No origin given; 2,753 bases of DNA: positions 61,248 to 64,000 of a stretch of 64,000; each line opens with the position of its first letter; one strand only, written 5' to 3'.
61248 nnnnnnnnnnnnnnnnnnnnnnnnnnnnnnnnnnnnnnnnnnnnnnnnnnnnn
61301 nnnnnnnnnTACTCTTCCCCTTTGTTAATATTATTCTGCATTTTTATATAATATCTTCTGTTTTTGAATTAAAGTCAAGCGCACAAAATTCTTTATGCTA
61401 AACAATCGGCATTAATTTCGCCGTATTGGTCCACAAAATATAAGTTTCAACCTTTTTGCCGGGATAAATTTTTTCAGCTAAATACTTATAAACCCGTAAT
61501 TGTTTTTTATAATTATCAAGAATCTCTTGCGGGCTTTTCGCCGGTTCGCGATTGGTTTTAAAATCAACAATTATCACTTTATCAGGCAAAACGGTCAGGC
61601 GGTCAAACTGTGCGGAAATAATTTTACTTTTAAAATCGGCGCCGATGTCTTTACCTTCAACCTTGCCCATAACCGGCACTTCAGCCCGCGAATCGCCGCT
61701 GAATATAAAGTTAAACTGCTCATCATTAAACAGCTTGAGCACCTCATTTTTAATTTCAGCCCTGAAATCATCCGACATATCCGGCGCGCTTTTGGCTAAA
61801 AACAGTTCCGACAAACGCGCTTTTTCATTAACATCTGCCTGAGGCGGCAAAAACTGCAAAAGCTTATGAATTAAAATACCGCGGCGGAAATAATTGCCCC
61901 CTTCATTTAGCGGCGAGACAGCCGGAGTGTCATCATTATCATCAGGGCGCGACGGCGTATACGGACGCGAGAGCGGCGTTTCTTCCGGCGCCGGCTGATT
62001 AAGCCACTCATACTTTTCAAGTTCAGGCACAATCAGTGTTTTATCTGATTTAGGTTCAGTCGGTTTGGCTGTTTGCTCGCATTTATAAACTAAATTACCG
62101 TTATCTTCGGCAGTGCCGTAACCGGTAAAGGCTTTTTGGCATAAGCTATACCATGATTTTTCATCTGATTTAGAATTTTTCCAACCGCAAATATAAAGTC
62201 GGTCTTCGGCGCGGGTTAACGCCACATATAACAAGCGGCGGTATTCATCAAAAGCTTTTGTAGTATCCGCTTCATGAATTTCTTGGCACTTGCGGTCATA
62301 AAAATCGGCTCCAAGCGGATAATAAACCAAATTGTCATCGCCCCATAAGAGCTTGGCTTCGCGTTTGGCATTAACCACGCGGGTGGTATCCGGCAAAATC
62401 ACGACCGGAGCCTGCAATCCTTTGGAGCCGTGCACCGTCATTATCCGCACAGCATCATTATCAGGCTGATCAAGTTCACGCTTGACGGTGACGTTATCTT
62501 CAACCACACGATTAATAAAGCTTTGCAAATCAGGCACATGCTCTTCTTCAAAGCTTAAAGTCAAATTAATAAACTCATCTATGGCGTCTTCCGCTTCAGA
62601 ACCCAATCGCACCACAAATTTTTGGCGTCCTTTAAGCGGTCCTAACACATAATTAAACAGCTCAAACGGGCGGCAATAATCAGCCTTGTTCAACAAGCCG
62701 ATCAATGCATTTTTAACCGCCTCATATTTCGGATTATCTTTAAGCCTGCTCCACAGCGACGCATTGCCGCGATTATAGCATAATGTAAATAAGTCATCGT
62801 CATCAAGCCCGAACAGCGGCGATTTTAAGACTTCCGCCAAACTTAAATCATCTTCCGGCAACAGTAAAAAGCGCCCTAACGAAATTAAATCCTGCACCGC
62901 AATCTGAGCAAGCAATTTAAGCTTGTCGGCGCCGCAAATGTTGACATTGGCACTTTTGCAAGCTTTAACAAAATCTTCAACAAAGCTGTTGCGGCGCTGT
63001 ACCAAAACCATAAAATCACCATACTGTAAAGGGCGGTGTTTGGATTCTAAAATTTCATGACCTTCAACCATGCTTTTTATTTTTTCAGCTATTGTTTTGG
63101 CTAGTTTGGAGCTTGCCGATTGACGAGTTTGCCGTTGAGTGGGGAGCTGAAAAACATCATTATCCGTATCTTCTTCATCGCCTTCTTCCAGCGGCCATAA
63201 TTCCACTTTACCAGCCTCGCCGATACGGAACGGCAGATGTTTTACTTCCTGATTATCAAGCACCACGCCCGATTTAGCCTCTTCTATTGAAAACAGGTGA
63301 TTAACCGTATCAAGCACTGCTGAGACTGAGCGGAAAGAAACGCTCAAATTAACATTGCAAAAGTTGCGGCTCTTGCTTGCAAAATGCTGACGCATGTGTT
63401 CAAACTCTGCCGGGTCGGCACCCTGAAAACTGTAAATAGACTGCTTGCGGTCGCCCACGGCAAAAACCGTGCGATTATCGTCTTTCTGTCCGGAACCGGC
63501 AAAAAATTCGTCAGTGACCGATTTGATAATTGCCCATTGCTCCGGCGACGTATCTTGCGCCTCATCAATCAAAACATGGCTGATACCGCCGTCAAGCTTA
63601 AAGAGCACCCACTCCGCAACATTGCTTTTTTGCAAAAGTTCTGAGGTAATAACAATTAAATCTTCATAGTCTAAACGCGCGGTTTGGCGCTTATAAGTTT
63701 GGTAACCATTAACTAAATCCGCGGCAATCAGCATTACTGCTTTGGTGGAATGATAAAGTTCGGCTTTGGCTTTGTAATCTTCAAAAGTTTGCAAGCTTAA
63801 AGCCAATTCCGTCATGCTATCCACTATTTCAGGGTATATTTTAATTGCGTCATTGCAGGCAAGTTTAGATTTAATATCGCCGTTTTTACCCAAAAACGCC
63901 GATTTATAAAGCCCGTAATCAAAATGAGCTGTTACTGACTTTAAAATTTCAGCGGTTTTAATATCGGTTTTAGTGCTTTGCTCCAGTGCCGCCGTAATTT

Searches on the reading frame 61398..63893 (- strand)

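Call 11: search_protein_families(library=pfam, proteins=[window:61398-63893:-], max_evalue=0.001)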
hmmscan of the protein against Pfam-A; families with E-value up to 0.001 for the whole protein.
window:61398-63893:- (831 aa): 4 families
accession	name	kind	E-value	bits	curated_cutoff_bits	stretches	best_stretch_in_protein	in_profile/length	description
PF00580.27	UvrD-helicase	-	6.5e-23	82.2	23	1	29-171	137-270/271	UvrD/REP helicase N-terminal domain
PF13361.12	UvrD_C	-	9.9e-19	68.4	25.6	1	434-569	237-346/350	UvrD-like helicase C-terminal domain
PF13538.12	UvrD_C_2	-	2.2e-12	47.1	27.4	2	544-568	25-51/52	UvrD-like helicase C-terminal domain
PF12705.13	PDDEXK_1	-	2.5e-07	31.3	22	1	670-813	36-178/247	PD-(D/E)XK nuclease superfamily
